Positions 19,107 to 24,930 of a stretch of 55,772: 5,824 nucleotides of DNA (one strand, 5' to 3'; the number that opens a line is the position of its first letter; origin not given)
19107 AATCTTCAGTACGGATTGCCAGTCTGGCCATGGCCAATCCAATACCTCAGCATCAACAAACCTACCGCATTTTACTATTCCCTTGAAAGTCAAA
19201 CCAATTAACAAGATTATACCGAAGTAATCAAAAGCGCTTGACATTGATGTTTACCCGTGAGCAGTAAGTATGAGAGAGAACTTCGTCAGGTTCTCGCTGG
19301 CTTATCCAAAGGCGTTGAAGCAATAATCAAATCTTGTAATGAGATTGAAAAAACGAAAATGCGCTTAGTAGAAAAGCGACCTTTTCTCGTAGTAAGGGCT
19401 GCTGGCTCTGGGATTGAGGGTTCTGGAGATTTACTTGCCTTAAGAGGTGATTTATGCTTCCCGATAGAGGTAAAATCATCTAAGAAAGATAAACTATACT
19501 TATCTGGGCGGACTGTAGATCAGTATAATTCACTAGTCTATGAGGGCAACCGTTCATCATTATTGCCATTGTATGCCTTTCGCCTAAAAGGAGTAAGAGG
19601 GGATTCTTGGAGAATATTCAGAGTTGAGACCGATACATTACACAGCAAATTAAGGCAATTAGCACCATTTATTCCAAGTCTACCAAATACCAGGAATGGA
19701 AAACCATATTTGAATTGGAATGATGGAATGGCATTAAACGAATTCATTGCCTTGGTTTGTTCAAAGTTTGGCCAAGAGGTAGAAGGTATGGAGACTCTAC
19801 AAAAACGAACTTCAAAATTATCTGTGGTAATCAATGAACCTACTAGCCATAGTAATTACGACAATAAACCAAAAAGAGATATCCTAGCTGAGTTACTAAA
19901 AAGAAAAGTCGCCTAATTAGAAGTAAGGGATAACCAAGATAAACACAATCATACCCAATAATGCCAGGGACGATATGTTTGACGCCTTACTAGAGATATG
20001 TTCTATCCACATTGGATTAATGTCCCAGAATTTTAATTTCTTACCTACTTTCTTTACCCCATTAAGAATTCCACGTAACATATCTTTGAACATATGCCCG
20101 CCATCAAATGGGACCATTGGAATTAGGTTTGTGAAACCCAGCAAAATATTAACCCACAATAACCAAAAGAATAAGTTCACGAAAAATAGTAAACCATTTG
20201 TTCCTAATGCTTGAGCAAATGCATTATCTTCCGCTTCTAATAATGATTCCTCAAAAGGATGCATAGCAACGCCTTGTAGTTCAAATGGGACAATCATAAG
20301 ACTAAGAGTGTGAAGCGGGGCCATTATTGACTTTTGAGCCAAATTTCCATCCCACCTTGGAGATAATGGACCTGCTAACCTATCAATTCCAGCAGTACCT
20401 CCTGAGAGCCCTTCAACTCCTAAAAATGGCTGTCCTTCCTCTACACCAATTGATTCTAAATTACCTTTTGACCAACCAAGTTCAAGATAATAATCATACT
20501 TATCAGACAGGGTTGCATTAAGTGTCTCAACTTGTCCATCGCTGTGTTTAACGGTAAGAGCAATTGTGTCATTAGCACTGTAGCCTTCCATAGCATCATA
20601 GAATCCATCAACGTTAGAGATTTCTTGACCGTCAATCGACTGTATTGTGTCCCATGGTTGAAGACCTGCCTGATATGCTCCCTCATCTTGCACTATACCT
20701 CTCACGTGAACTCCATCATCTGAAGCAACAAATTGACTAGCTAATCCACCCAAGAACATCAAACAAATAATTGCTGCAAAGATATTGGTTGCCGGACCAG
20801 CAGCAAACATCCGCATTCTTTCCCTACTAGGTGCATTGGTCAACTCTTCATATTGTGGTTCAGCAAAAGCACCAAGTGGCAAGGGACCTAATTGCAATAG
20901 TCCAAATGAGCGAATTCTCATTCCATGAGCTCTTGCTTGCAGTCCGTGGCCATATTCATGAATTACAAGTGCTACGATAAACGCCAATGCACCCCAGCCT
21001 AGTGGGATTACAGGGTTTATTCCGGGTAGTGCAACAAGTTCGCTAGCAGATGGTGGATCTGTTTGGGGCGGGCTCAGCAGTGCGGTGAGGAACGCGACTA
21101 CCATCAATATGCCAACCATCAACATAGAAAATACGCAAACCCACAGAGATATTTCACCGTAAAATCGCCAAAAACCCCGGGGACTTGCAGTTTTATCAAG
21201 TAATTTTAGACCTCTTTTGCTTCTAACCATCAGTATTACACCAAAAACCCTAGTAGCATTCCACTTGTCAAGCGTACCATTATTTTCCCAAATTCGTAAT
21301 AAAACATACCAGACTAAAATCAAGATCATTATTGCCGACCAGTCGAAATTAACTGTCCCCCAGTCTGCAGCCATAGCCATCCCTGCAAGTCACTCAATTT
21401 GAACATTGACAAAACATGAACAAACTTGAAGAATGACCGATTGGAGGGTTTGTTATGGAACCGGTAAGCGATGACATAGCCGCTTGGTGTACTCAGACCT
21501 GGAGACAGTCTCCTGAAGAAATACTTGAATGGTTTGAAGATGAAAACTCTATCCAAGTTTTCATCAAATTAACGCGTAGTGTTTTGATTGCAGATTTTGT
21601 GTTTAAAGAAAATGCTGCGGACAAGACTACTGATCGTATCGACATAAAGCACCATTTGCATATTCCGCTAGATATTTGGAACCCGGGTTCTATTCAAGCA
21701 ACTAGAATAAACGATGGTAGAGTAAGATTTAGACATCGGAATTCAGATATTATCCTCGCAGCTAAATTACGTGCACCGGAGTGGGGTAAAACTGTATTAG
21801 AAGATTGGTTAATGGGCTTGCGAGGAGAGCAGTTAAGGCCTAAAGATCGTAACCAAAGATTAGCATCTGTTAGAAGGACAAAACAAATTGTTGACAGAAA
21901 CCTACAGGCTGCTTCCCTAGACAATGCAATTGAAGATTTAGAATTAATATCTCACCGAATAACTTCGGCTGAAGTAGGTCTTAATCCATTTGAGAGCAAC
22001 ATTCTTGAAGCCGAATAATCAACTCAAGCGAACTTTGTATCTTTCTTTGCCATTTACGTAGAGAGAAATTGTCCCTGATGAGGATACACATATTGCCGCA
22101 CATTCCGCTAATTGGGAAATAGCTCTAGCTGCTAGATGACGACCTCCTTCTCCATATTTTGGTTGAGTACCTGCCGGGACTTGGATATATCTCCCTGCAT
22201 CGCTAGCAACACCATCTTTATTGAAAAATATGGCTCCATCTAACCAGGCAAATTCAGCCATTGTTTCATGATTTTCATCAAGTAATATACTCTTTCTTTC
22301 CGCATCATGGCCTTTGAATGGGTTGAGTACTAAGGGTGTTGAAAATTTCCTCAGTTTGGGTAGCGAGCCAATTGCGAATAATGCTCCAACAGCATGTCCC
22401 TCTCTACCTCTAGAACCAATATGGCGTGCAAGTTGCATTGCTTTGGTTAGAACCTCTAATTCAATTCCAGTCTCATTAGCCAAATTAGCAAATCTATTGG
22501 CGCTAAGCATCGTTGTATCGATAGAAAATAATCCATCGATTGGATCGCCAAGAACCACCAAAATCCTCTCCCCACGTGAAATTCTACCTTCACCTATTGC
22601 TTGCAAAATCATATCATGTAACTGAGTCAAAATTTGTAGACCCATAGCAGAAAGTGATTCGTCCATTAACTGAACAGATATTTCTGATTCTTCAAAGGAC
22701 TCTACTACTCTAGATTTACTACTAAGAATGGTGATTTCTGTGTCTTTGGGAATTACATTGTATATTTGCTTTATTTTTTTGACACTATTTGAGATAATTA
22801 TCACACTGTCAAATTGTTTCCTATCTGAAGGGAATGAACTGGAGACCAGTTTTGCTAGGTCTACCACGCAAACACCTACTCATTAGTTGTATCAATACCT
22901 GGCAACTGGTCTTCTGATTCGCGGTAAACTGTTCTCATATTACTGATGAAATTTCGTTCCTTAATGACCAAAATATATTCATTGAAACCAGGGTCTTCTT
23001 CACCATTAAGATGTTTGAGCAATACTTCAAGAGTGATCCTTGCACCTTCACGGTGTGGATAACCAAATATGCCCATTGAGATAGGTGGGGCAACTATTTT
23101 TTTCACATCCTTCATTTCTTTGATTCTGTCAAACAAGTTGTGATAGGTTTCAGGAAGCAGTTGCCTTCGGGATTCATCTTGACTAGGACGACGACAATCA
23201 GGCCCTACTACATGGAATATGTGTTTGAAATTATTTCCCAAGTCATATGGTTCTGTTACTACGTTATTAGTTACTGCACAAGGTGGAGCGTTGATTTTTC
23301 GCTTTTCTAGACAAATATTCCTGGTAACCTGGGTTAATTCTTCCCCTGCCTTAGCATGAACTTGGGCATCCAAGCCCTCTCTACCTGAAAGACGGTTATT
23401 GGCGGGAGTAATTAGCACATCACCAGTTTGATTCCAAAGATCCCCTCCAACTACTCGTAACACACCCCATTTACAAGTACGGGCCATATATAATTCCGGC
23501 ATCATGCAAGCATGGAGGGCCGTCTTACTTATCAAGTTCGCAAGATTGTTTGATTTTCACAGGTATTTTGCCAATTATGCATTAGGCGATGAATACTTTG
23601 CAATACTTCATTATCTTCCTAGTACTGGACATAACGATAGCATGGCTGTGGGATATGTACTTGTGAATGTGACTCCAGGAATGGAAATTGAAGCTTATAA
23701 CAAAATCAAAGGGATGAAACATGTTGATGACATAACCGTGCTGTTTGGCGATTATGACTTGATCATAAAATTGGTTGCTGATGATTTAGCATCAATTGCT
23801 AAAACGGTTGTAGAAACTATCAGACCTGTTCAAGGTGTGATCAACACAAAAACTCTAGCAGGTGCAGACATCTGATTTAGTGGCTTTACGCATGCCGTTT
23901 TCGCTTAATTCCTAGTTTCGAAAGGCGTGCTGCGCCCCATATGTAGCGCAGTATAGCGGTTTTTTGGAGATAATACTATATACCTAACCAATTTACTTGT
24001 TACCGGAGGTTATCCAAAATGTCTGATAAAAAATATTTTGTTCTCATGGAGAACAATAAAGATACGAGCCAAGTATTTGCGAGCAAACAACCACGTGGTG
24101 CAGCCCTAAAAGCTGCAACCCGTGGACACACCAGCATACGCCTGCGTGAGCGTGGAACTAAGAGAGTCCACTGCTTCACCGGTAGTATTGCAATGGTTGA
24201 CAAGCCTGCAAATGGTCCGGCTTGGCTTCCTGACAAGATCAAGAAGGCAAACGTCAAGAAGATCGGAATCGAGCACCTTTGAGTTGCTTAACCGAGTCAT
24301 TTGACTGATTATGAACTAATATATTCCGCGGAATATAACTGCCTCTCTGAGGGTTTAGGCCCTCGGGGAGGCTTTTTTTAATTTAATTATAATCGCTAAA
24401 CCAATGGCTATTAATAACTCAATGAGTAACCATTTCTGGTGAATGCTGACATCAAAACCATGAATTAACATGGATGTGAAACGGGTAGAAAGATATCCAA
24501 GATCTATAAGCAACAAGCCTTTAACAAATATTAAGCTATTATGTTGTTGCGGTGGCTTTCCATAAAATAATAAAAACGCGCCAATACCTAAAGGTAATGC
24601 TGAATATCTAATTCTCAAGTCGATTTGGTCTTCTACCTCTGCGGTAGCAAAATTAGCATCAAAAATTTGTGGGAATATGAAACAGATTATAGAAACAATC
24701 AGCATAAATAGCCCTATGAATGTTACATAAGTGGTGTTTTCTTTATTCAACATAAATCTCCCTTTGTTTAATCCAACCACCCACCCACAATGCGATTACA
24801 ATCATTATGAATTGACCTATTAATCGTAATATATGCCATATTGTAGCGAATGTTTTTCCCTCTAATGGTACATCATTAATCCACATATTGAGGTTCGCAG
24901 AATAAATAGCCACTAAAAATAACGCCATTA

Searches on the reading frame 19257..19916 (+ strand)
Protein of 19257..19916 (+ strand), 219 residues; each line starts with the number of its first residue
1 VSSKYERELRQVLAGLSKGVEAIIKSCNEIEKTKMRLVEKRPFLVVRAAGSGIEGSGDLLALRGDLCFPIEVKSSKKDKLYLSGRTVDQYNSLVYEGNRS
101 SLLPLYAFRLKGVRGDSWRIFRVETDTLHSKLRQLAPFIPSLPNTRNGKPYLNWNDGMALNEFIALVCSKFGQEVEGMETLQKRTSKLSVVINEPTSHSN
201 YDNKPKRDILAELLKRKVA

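Call 40: search_protein_families(library=pfam, proteins=[window:19257-19916:+], max_evalue=0.001)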
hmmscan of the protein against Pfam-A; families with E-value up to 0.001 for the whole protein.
window:19257-19916:+ (219 aa): 1 family
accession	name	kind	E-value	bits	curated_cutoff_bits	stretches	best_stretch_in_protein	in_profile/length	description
PF01870.24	Hjc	-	4e-12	46.4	21.1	1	5-124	2-92/93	Archaeal holliday junction resolvase (hjc)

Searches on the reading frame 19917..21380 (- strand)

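Call 40: search_protein_families(library=pfam, proteins=[window:19917-21380:-], max_evalue=0.001)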
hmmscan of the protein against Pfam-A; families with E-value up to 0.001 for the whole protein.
window:19917-21380:- (487 aa): 3 families
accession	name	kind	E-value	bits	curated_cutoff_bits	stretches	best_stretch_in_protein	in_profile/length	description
PF02163.28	Peptidase_M50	-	2.3e-27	96.2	27.2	1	130-439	2-198/221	Peptidase family M50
PF13180.12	PDZ_2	-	3.5e-08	34.1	27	1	213-290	3-79/80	PDZ domain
PF00595.29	PDZ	-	0.00094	19.9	23.2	0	221-257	24-60/81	PDZ domain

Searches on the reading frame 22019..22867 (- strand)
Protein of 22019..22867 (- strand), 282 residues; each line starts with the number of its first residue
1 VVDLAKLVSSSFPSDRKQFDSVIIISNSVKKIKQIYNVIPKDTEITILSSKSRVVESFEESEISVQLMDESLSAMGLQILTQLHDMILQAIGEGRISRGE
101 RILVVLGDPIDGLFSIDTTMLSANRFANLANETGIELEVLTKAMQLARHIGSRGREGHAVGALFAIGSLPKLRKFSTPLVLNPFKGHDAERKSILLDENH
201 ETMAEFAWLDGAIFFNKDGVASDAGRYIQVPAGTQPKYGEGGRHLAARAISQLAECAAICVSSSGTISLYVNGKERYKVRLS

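Call 40: search_protein_families(library=pfam, proteins=[window:22019-22867:-], max_evalue=0.001)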
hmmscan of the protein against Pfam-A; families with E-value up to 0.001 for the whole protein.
window:22019-22867:- (282 aa): 1 family
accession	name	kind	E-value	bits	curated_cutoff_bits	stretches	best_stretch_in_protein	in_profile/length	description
PF02457.21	DAC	-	4.3e-12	46.1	27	1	153-274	5-118/119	DisA bacterial checkpoint controller nucleotide-binding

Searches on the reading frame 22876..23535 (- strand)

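Call 40: search_protein_families(library=pfam, proteins=[window:22876-23535:-], max_evalue=0.001)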
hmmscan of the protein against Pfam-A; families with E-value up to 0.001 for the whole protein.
window:22876-23535:- (219 aa): 1 family
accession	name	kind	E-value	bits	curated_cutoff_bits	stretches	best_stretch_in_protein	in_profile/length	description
PF01661.27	Macro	-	2.9e-20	72.8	22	1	44-167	3-117/118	Macro domain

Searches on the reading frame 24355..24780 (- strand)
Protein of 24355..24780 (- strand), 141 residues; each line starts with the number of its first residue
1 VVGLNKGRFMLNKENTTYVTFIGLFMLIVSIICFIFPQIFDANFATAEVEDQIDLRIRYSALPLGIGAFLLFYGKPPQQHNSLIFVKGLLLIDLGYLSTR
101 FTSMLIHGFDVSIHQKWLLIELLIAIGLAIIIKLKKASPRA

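Call 41: search_protein_families(library=pfam, proteins=[window:24355-24780:-], max_evalue=0.001)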
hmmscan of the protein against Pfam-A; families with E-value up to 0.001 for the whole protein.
window:24355-24780:- (141 aa): 1 family
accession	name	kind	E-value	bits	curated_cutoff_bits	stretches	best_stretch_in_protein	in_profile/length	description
PF14248.12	DUF4345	-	4.5e-05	23.9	26.5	1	18-126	5-113/119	Domain of unknown function (DUF4345)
